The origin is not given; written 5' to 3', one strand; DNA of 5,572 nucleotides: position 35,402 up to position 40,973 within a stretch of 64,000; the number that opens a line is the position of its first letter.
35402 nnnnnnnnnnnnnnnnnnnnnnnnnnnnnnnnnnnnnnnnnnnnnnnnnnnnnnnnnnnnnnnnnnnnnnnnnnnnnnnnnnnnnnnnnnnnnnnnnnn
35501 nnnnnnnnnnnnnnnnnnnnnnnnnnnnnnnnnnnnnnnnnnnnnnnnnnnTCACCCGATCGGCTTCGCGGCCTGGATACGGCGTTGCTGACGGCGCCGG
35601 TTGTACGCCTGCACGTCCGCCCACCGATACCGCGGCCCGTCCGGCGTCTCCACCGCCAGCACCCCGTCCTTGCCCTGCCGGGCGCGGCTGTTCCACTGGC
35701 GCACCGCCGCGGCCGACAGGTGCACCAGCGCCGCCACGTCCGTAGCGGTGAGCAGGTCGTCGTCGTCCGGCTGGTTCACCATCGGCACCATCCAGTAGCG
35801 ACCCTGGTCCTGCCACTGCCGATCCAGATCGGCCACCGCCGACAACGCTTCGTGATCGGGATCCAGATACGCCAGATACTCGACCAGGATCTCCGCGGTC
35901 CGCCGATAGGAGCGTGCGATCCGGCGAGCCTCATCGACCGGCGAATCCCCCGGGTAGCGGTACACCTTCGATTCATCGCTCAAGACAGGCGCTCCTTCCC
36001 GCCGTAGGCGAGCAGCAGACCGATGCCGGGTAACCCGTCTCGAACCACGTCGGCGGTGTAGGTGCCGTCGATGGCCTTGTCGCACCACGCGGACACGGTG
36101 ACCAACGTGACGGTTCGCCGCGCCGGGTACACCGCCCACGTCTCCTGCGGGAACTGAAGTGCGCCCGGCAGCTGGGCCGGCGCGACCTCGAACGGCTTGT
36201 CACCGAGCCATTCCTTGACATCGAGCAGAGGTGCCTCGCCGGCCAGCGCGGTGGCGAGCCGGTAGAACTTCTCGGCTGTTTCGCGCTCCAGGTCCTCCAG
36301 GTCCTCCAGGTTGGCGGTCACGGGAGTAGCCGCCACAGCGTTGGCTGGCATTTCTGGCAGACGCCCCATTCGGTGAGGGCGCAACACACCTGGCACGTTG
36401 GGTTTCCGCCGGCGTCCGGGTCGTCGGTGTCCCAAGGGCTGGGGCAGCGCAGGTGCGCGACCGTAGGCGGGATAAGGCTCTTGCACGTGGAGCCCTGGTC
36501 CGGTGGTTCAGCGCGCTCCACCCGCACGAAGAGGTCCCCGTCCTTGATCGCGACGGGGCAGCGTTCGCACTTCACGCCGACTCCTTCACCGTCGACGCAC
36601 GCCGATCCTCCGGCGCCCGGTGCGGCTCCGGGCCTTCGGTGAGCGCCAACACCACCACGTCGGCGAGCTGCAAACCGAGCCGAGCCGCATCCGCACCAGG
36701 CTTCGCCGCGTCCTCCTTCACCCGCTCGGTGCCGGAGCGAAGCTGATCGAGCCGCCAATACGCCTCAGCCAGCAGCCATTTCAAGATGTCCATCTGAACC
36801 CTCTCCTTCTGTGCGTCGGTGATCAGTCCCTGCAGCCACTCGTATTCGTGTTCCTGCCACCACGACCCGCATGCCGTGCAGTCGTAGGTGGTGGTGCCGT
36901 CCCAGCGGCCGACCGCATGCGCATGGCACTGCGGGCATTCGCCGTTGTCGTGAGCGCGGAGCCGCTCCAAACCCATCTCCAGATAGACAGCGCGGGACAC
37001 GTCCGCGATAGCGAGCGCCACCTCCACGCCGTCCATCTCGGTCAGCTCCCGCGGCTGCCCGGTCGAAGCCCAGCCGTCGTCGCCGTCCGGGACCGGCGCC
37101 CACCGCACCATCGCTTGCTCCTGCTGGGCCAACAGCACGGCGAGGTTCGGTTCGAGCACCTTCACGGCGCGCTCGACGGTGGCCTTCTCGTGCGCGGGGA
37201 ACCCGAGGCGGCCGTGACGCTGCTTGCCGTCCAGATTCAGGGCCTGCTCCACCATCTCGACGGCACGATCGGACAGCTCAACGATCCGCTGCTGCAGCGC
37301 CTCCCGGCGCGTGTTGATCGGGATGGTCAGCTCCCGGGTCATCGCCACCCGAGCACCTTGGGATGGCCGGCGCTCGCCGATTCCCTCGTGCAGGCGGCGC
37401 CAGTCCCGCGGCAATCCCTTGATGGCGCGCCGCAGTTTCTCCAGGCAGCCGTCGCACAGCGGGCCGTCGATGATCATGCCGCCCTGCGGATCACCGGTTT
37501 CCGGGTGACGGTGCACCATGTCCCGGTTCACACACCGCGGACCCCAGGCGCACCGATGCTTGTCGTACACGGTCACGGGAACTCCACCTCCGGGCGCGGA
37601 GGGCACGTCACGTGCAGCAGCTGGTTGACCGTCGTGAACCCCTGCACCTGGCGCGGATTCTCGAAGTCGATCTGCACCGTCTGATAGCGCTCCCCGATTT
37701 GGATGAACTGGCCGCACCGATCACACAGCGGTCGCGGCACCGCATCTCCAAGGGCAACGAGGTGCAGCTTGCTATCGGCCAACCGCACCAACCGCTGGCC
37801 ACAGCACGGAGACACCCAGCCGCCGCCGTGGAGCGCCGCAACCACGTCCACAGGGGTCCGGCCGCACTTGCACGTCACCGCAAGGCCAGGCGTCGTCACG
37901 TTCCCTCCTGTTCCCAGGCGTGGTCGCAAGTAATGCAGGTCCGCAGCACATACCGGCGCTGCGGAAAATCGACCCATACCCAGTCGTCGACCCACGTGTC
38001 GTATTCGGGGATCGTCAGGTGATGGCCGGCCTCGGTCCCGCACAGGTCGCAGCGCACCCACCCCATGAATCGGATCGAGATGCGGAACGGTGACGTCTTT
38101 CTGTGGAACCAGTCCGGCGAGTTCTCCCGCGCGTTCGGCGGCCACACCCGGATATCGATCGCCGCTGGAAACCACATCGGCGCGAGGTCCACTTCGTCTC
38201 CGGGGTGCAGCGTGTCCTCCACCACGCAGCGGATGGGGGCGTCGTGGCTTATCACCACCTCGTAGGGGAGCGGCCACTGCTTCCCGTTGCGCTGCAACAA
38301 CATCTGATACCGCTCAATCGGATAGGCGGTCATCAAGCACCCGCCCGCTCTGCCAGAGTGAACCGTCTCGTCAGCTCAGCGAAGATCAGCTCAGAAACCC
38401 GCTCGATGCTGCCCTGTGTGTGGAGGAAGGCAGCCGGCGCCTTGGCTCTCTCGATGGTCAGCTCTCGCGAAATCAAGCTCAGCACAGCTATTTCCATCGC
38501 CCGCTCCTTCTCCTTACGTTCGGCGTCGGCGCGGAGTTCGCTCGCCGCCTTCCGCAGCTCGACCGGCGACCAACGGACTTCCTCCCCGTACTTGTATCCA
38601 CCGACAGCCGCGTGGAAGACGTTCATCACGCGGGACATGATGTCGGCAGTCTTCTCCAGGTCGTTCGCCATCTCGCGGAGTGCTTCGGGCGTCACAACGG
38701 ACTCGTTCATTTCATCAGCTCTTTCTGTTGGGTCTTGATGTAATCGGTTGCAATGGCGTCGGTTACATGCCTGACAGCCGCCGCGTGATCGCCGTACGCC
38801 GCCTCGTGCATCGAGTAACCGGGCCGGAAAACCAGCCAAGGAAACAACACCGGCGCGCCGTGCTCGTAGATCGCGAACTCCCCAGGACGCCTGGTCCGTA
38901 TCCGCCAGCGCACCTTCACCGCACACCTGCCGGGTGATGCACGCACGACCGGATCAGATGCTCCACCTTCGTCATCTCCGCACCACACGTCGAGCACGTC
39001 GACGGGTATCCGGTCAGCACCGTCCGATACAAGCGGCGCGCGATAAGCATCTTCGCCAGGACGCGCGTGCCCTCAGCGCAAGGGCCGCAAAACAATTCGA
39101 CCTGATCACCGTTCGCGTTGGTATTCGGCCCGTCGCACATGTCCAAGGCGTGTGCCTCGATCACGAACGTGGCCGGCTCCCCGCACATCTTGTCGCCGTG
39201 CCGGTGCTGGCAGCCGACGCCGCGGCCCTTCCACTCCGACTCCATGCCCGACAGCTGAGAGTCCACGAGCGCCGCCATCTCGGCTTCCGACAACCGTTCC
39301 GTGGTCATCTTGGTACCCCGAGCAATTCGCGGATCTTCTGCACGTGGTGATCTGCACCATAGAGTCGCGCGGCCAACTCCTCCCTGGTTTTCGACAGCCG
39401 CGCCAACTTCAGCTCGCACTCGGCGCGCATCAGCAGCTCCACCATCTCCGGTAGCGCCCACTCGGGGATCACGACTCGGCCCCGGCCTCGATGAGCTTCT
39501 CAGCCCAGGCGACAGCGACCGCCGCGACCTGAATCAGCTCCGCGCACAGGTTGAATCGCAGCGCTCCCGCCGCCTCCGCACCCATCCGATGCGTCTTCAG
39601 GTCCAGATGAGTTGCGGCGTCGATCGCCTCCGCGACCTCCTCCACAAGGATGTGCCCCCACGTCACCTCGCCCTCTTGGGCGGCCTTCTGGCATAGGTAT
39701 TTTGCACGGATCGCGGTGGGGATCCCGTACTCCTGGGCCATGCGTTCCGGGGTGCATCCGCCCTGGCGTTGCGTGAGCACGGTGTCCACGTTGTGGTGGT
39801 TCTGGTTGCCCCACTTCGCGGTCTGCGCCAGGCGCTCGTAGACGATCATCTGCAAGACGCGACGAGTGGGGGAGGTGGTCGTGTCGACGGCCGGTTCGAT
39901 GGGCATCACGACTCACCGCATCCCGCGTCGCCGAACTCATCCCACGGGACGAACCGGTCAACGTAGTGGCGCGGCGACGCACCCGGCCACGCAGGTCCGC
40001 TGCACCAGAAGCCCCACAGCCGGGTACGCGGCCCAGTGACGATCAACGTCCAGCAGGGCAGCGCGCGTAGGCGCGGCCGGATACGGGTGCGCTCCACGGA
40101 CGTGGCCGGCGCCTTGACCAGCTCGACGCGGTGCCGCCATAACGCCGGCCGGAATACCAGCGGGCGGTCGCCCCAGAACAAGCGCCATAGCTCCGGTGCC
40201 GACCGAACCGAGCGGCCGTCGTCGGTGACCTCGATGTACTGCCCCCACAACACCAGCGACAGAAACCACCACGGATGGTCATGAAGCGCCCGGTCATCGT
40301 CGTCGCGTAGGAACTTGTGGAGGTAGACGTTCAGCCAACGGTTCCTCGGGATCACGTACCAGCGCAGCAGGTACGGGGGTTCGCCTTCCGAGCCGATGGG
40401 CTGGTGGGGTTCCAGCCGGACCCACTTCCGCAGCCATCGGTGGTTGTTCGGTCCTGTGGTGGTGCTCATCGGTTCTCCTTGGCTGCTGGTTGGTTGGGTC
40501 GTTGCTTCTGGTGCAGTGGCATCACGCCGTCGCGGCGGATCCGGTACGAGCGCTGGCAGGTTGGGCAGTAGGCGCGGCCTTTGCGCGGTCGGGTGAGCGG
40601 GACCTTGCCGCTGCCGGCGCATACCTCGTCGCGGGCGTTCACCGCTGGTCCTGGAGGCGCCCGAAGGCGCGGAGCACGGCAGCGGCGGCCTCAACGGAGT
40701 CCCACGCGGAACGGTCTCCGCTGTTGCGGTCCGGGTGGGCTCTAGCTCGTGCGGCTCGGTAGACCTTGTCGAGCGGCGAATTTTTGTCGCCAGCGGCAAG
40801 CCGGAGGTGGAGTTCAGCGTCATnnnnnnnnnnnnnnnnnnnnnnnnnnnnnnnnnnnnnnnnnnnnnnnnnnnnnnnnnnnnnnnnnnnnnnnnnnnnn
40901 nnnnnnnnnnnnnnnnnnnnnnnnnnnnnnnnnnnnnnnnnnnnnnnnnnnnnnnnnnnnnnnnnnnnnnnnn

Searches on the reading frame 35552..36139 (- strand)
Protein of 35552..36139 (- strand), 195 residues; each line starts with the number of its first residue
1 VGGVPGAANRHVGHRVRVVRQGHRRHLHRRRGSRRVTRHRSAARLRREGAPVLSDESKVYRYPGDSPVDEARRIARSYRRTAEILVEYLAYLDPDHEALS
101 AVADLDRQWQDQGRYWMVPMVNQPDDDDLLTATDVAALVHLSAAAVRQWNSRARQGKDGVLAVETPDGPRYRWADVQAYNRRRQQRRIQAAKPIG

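Call 40: search_protein_families(library=phrogs, proteins=[window:35552-36139:-], max_evalue=0.001)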
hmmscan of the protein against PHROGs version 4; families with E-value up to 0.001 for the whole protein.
window:35552-36139:- (195 aa): 3 families
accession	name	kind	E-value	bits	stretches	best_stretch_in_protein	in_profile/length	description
phrog_1969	-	unknown function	3.8e-23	83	1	59-186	3-116/116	-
phrog_66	-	integration and excision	1.3e-06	29.4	1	101-187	64-147/412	excisionase and transcriptional regulator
phrog_2474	-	transcription regulation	0.00087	20.2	1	126-188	45-104/118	MerR-like transcriptional regulator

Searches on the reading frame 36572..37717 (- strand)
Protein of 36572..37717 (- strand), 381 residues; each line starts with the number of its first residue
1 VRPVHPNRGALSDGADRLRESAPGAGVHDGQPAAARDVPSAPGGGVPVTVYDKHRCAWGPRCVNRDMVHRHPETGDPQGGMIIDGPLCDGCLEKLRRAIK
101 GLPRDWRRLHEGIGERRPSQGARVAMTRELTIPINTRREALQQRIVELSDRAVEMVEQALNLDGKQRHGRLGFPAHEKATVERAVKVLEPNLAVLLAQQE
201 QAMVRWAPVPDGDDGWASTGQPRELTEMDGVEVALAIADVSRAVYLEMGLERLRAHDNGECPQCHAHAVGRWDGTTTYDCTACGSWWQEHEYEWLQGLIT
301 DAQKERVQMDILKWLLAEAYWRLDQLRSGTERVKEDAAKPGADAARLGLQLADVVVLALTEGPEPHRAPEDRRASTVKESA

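Call 40: search_protein_families(library=phrogs, proteins=[window:36572-37717:-], max_evalue=0.001)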
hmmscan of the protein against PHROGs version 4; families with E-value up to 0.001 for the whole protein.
window:36572-37717:- (381 aa): 2 families
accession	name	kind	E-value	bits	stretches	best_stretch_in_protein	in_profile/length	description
phrog_1568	-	DNA, RNA and nucleotide metabolism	7.6e-46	157.8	1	51-379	4-254/264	DNA binding protein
phrog_1467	-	unknown function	6.6e-11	43.2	1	86-308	24-222/226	-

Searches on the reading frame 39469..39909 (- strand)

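Call 40: search_protein_families(library=phrogs, proteins=[window:39469-39909:-], max_evalue=0.001)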
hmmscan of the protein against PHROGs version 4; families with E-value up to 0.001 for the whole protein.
window:39469-39909:- (146 aa): 1 family
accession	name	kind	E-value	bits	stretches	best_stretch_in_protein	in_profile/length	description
phrog_2831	-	unknown function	1e-22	81.9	1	10-142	11-97/295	-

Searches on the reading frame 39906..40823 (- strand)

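Call 6: search_protein_families(library=pfam, proteins=[window:39906-40823:-], max_evalue=0.1)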
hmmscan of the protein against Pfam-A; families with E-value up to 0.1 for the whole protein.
window:39906-40823:- (305 aa): 0 families

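Call 7: search_protein_families(library=phrogs, proteins=[window:39906-40823:-], max_evalue=0.01)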
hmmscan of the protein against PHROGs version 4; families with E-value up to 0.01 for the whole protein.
window:39906-40823:- (305 aa): 1 family
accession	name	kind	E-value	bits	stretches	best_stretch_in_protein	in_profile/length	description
phrog_4786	-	other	1.2e-44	153.8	1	120-303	10-171/252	cysteine dioxygenase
